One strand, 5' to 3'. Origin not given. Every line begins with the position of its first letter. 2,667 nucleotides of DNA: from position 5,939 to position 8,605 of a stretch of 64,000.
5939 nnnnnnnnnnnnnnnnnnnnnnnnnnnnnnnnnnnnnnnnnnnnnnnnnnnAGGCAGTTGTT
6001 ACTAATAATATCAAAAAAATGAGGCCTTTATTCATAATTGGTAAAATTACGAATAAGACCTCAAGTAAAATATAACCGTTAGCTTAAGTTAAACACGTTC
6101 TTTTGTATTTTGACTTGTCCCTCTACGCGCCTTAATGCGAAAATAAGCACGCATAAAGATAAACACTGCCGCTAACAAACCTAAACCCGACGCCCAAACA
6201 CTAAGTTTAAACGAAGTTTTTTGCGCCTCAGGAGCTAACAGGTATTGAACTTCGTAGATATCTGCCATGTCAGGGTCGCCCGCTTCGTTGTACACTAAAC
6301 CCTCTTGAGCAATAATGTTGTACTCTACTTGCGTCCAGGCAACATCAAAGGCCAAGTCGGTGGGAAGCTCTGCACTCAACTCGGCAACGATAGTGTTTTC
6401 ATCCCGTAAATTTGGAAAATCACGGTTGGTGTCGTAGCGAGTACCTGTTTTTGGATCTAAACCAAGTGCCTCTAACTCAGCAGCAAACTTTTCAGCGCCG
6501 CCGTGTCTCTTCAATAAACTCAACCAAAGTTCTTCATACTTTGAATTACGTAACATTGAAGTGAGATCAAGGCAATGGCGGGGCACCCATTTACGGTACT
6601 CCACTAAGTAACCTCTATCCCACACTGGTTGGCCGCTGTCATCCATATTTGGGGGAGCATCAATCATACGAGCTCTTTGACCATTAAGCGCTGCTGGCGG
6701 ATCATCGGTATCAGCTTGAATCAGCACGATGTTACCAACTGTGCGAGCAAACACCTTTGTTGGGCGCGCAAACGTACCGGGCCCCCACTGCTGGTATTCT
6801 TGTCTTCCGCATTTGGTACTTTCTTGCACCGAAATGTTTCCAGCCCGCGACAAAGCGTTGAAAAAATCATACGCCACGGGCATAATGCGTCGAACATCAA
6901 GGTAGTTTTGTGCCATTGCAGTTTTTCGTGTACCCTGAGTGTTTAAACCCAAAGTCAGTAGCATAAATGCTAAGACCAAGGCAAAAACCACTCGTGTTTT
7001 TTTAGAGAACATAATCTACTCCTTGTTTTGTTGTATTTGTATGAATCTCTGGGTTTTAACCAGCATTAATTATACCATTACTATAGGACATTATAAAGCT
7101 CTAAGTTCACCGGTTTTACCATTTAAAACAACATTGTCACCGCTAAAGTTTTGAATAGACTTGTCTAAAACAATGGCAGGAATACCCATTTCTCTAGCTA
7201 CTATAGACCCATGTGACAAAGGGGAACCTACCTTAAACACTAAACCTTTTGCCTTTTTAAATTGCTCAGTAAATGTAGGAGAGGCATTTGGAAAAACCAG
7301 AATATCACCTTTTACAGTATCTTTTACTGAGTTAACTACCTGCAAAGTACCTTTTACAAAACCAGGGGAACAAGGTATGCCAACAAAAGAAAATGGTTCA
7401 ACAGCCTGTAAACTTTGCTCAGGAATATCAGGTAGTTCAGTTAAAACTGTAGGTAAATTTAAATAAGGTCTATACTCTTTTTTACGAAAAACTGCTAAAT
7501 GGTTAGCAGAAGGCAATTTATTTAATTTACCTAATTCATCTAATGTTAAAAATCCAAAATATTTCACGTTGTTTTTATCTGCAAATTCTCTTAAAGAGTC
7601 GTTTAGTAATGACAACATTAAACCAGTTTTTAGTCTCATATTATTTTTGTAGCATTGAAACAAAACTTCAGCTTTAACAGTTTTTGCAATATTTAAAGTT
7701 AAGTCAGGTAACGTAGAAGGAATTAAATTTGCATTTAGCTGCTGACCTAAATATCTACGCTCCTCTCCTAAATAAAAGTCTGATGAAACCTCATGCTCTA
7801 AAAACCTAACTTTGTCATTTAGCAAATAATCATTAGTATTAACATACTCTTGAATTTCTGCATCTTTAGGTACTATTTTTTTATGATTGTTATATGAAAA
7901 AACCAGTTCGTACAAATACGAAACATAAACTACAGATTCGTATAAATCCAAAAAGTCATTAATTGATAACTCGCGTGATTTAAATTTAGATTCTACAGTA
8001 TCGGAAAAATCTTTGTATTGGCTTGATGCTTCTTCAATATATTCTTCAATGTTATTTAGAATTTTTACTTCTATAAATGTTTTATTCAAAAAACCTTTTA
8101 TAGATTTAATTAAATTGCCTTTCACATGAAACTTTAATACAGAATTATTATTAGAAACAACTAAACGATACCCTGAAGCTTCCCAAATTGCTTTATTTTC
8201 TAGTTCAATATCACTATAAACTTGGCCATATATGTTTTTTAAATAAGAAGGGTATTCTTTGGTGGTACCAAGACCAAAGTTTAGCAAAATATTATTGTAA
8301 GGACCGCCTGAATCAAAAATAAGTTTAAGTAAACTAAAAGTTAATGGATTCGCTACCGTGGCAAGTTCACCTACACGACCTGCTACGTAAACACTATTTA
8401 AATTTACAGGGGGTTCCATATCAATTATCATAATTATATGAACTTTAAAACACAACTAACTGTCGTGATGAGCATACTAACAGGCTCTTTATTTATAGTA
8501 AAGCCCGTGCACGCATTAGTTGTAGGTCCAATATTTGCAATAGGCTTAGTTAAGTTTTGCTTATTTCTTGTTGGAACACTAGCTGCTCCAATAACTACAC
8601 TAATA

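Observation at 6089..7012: Compositionally foreign ORF encoding a secreted protein with C-terminal membrane anchor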

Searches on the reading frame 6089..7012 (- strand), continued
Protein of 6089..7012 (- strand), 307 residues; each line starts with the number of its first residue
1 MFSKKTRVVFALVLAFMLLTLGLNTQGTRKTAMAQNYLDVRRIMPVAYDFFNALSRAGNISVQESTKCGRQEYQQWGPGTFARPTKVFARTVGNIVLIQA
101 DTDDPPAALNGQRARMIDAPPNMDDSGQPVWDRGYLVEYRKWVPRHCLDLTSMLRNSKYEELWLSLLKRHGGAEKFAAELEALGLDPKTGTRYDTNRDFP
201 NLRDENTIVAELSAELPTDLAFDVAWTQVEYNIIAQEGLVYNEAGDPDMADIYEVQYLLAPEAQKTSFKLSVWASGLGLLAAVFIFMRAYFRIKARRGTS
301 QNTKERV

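Call 65: search_protein_families(library=phrogs, proteins=[L007:944-1774:+, L006:14766-15800:+, L010:8803-9690:+, L006:18013-18492:+, L006:7054-7380:+, L003:2017-3612:+, L009:13996-14559:-, L043:1217-1495:+, L004:10191-11105:+, L004:7445-8563:+], max_evalue=0.00001)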
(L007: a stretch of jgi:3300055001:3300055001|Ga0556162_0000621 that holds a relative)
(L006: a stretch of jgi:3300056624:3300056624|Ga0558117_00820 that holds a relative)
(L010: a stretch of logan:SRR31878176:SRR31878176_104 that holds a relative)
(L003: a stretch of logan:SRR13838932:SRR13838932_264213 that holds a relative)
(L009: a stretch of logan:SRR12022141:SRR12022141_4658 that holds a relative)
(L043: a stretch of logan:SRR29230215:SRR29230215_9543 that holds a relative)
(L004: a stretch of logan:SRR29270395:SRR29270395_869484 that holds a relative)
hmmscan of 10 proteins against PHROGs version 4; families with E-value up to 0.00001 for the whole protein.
L007:944-1774:+ (276 aa): 1 family
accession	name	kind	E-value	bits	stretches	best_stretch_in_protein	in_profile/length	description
phrog_1384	-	other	1.2e-14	55.5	1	109-256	98-206/245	Mom-like DNA modification protein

L006:14766-15800:+ (344 aa): 2 families
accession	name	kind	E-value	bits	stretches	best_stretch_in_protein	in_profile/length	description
phrog_2244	-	DNA, RNA and nucleotide metabolism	3.1e-55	189.2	1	21-266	5-241/392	tRNA nucleotidyltransferase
phrog_24229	-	DNA, RNA and nucleotide metabolism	1.6e-19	71.4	1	20-207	5-205/245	tRNA nucleotidyltransferase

L010:8803-9690:+ (295 aa): 6 families
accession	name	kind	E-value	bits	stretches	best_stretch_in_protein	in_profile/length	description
phrog_505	-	other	4.9e-84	283.3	1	1-295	1-295/295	polynucleotide kinase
phrog_415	-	other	3.9e-27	96.4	1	156-292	18-166/218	polynucleotide kinase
phrog_2071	-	other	4.1e-16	60.6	1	1-161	15-172/282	ATPase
phrog_6931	-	unknown function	4.8e-13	50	1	3-140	186-325/343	-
phrog_8238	-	DNA, RNA and nucleotide metabolism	7.9e-12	45.1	1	1-141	1-141/737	RNA ligase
phrog_3970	-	other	1.4e-07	32.5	1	124-281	61-218/231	polynucleotide kinase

L006:18013-18492:+ (159 aa): 11 families
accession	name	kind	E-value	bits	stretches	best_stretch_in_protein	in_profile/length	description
phrog_10730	-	DNA, RNA and nucleotide metabolism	7.5e-20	72.6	1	3-79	66-142/234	HNH endonuclease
phrog_20891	-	DNA, RNA and nucleotide metabolism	3.6e-19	70.3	1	4-73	128-197/219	HNH endonuclease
phrog_14913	-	DNA, RNA and nucleotide metabolism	3.1e-17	64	1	24-143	34-144/149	HNH endonuclease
phrog_7545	-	DNA, RNA and nucleotide metabolism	1.3e-16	62.2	1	13-86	68-141/160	HNH endonuclease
phrog_15471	-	DNA, RNA and nucleotide metabolism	1.6e-13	51.9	1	17-136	19-137/183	HNH endonuclease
phrog_21964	-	DNA, RNA and nucleotide metabolism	5.6e-11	43.5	1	21-80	155-214/244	HNH endonuclease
phrog_19902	-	DNA, RNA and nucleotide metabolism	4.7e-10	40.6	1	23-86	80-144/221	HNH endonuclease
phrog_959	-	DNA, RNA and nucleotide metabolism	9.9e-09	36.1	1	24-77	52-105/138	HNH endonuclease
phrog_59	-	DNA, RNA and nucleotide metabolism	4.5e-08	33.9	1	15-83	176-240/423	HNH endonuclease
phrog_99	-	DNA, RNA and nucleotide metabolism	1.1e-06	29.6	1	15-76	149-203/383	HNH endonuclease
phrog_25114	-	unknown function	7.8e-06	26.9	0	32-79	78-132/156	-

L006:7054-7380:+ (108 aa): 0 families

L003:2017-3612:+ (531 aa): 3 families
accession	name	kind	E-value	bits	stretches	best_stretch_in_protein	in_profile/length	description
phrog_17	-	DNA, RNA and nucleotide metabolism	1.6e-60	206.3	1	25-519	474-951/1445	DNA polymerase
phrog_12241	-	DNA, RNA and nucleotide metabolism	5.7e-11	43.1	1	198-518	121-457/502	DNA polymerase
phrog_4335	-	unknown function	1.4e-07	32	1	30-118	272-360/421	-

L009:13996-14559:- (187 aa): 1 family
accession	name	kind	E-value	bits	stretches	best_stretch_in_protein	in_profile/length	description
phrog_2197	-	other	7.1e-56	189.8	1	3-186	9-198/200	GTP cyclohydrolase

L043:1217-1495:+ (92 aa): 0 families

L004:10191-11105:+ (304 aa): 0 families

L004:7445-8563:+ (372 aa): 1 family
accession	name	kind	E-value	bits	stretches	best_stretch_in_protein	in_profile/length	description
phrog_1221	-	unknown function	2.6e-12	47.5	1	18-353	36-329/355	-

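Call 70: find_encoding_contigs(protein=P0015, flank=10000, max_places=4)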
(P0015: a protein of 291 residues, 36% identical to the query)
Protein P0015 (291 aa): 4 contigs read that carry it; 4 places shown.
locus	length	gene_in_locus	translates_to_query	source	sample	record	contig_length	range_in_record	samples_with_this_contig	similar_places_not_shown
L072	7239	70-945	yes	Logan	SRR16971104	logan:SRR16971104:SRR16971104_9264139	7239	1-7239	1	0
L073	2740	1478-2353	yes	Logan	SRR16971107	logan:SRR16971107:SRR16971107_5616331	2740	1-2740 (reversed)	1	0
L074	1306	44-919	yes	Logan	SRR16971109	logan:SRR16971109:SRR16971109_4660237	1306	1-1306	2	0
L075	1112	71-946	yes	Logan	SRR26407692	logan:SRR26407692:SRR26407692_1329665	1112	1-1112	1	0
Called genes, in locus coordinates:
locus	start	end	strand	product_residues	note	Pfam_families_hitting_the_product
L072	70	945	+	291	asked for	-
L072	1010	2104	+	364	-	PF06067:DUF932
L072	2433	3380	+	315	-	PF00004:AAA, PF13401:AAA_22 (faint), PF13177:DNA_pol3_delta2 (weak)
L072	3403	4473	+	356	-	PF22980:Myb_DNA-bind_8 (weak)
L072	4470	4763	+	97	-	-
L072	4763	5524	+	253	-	PF02739:5_3_exonuc_N, PF01367:5_3_exonuc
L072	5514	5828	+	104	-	-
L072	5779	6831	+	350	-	PF00712:DNA_pol3_beta (faint), PF02767:DNA_pol3_beta_2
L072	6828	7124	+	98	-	-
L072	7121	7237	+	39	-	?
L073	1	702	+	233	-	?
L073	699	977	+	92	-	-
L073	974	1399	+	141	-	-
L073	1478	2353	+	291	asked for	-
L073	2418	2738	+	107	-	?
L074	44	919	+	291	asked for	-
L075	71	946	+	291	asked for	-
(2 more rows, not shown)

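Call 71: fold_search(model_id=the predicted structure, library=pdb)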
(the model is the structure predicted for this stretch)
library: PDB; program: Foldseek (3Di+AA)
matches with E <= 10: 76; with E <= 0.001: 0
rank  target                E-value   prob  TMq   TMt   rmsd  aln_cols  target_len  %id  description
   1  6pgl_C                1.6e+00  0.01  0.08  0.11  19.5       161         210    7  Structure of Kluyveromyces marxianus Usb1 with uridine monophosphate (released 2019-12-11)
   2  6zmq                  2.4e+00  0.03  0.08  0.05  12.8        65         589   20  Cytochrome c Heme Lyase CcmF (released 2021-05-19)
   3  2re3_A                2.8e+00  0.02  0.06  0.10  13.1        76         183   17  CRYSTAL STRUCTURE OF a DUF1285 family protein (SPO_0140) FROM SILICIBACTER POMEROYI DSS-3 AT 2.50 A RESOLUTION (released 2007-10-09)
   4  6hiw_Cj               2.8e+00  0.01  0.07  0.09  15.2        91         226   13  Cryo-EM structure of the Trypanosoma brucei mitochondrial ribosome - This entry contains the complete small mitoribos (released 2018-09-26)
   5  8xgc_L                3.0e+00  0.01  0.11  0.07  28.6       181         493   12  Structure of yeast replisome associated with FACT and histone hexamer, Composite map (released 2024-02-14)
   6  4l5g_A                3.2e+00  0.01  0.08  0.14  20.4       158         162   15  Crystal structure of Thermus thermophilus CarD (released 2013-07-31)
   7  7xti_j                3.4e+00  0.01  0.11  0.08  25.7       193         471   11  RNA polymerase II elongation complex transcribing a nucleosome (EC58hex) (released 2022-10-12)
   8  9wmw_j                3.4e+00  0.01  0.11  0.08  25.7       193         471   11  Co-transcriptional histone H3K36 methylation complex containing RNA polymerase II elongation complex, Set2, and the up (released 2025-12-24)
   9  8chv_A                3.6e+00  0.02  0.10  0.16  15.2       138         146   10  Crystal structure of human PURA (fragment Glu57-Glu212, PUR repeat I and II) R140P mutant (released 2024-02-21)
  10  7aor_t                3.8e+00  0.01  0.06  0.08  14.8        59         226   12  mt-SSU from Trypanosoma cruzi in complex with mt-IF-3. (released 2021-04-28)
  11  2m4f_MODEL_1_A        4.1e+00  0.02  0.06  0.12  10.7        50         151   12  Solution Structure of Outer surface protein E (released 2013-05-15)
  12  8sp5_A                4.3e+00  0.01  0.06  0.08   5.9        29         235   17  LINE-1 retrotransposon endonuclease domain complex with Mn2+ (released 2024-05-22)
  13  2v0s                  4.3e+00  0.01  0.06  0.08   5.9        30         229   20  crystal structure of a hairpin exchange variant (LR1) of the targeting LINE-1 retrotransposon endonuclease (released 2007-07-17)
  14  6b3y_A                4.3e+00  0.01  0.11  0.13  17.3       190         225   12  Crystal structure of the PH-like domain from DENND3 (released 2018-01-24)
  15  1kmd_MODEL_1_A        4.3e+00  0.01  0.08  0.15  15.0       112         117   11  SOLUTION STRUCTURE OF THE VAM7P PX DOMAIN (released 2002-06-12)
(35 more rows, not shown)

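Call 77: search_protein_families(library=padloc, alignment_id=A1, max_evalue=0.1)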
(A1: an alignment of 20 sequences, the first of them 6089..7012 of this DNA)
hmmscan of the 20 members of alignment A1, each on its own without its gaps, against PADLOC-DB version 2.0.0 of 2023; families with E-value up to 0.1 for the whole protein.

A. member 1, window:6089-7012:- (307 aa): 0 families

B. families by the number of members that match (of 20 scanned): 1 family
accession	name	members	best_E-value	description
PDLC00764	PycC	1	0.024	Pycsar cyclase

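Call 78: search_protein_families(library=pfam, alignment_id=A1, max_evalue=1)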
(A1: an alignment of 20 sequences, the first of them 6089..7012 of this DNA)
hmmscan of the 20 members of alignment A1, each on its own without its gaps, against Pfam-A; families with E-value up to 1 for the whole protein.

A. member 1, window:6089-7012:- (307 aa): 0 families

B. families by the number of members that match (of 20 scanned): 8 families
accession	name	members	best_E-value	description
PF22468.2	ACT_9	1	0.0069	ACT domain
PF20684.3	Fung_rhodopsin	1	0.068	Fungal rhodopsin domain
PF25037.1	VPS13_C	1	0.15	Intermembrane lipid transfer protein VPS13, C-terminal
PF01239.28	PPTA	1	0.17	Protein prenyltransferase alpha subunit repeat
PF09160.16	FimH_man-bind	1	0.18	FimH, mannose binding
PF01750.23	HycI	1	0.21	Hydrogenase maturation protease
PF20330.3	DUF6625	1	0.26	Family of unknown function (DUF6625)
PF14208.11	DUF4320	1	0.26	Domain of unknown function (DUF4320)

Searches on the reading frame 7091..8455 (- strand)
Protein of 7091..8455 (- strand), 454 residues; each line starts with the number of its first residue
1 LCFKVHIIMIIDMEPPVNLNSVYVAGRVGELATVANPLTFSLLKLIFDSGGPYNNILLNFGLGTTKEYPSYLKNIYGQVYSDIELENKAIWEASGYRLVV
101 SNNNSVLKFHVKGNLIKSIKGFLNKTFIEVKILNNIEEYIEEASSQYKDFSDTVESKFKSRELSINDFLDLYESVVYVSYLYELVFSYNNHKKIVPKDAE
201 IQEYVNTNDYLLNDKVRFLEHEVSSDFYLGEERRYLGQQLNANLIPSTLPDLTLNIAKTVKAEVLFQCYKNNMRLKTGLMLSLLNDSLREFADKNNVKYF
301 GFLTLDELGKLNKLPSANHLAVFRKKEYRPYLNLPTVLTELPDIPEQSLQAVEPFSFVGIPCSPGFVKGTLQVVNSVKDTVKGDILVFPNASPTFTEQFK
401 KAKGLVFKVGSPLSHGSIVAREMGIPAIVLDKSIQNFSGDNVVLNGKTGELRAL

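Call 6: search_protein_families(library=pfam, proteins=[window:7091-8455:-], max_evalue=0.01)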
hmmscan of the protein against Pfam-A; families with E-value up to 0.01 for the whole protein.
window:7091-8455:- (454 aa): 1 family
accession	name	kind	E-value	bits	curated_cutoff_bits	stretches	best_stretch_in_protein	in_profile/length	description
PF00391.29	PEP-utilizers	-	2.6e-17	62.6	23.1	1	382-449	3-72/72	PEP-utilising enzyme, mobile domain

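Call 11: search_protein_families(library=ncbifam, proteins=[window:7091-8455:-], max_evalue=1)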
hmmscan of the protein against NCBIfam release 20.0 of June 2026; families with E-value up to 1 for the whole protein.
window:7091-8455:- (454 aa): 27 families (the best 25 are shown)
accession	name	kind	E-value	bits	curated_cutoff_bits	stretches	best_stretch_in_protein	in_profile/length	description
NF004878.0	PRK06241.1-3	subfamily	1.2e-21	76.6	945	1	296-449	723-884/891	phosphoenolpyruvate synthase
NF004881.0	PRK06241.2-2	equivalog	8.9e-20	70.6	883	1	356-450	788-886/898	phosphoenolpyruvate synthase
NF004877.0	PRK06241.1-2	subfamily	3.4e-16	58.7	866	1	292-449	700-863/869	phosphoenolpyruvate synthase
NF041857.1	RIF_Ptrans_rph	equivalog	1.8e-15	56.4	999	1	292-448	696-858/864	rifamycin-inactivating phosphotransferase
NF052631.1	prodigiosin_PigC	equivalog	7.3e-15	53.9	1300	1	350-452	772-880/883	prodigiosin ligase PigC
NF004879.0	PRK06241.1-4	equivalog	2e-14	52.7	976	1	292-432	700-844/868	phosphoenolpyruvate synthase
NF004882.0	PRK06241.2-3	equivalog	3.2e-14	52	850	1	356-452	717-817/827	phosphoenolpyruvate synthase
NF006153.0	PRK08296.1-5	subfamily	4.5e-14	51.8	578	1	356-450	503-602/608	hypothetical protein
NF004880.0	PRK06241.2-1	equivalog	1.1e-13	50.1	972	1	296-450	671-833/837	phosphoenolpyruvate synthase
NF004883.0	PRK06241.2-4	equivalog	5.3e-13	48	1063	1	356-452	811-911/928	phosphoenolpyruvate synthase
NF005057.0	PRK06464.1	equivalog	1.5e-11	43.1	598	1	356-430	357-434/798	phosphoenolpyruvate synthase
NF006152.0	PRK08296.1-4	equivalog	1.8e-11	43.2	723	1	358-429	507-581/609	hypothetical protein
TIGR01418.1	PEP_synth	equivalog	5.3e-11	41.6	739.75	1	359-432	356-432/784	pyruvate, water dikinase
NF006150.0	PRK08296.1-2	subfamily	5.6e-10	38.1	650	1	352-451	498-602/633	hypothetical protein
NF052632.1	undecylprod_RedH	equivalog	9.3e-10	37.1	1350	1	351-450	769-874/880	undecylprodigiosin ligase RedH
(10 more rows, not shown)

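Call 57: find_related_loci(query=window:7091-8455:-, collection=metagenome_contigs, flank=10000)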
Query window:7091-8455:- (454 aa) in metagenome_contigs; peptide patterns used: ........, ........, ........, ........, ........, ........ (x = any residue, [..] = any of these).
176 stretches matched a pattern, but none encodes a relative of the query by tblastn (E <= 1e-3).

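Call 60: list_cluster_members(proteins=[window:7094-8431:-, window:4286-5989:-, window:3251-4270:+, window:8438-9058:+, window:9071-9949:-, window:6092-7012:-])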
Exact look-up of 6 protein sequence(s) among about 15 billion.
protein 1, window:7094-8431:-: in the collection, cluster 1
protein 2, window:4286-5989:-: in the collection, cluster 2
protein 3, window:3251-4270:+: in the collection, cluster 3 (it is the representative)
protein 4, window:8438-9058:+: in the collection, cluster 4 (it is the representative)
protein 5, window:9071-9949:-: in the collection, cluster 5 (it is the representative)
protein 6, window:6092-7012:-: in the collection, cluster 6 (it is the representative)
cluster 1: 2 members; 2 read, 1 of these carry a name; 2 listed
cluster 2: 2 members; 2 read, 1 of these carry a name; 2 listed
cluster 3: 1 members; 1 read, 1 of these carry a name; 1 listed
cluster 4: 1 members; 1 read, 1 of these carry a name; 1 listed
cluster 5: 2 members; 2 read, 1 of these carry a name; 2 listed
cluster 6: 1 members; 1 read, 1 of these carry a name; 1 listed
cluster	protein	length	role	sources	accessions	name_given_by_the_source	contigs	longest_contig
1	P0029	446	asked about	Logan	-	-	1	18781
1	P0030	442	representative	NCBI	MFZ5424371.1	MAG: PEP-utilizing enzyme [Patescibacteria group bacterium]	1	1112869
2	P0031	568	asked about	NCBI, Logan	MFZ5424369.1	MAG: cation:proton antiporter [Patescibacteria group bacterium]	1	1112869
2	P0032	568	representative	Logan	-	-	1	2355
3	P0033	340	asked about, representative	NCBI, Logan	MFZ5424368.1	MAG: 1,9-bis(guanidino)-5-aza-nonane synthase [Patescibacteria group bacterium]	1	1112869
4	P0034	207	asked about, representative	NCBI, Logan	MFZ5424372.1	MAG: hypothetical protein ACOZAO_01085 [Patescibacteria group bacterium]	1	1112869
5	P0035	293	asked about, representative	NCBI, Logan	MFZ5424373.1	MAG: hypothetical protein ACOZAO_01090 [Patescibacteria group bacterium]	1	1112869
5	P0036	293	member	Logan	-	-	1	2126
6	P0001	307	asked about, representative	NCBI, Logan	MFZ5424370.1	MAG: hypothetical protein ACOZAO_01075 [Patescibacteria group bacterium]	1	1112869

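Call 61: find_encoding_contigs(protein=P0032, flank=5000, max_places=3)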
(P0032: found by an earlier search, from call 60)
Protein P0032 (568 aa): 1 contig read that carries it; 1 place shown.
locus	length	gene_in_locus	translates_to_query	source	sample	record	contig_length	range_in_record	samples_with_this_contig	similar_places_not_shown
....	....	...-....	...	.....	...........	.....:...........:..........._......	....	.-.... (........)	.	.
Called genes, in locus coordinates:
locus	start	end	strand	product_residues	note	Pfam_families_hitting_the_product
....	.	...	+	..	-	?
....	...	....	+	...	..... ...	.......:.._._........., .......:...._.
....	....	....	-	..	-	?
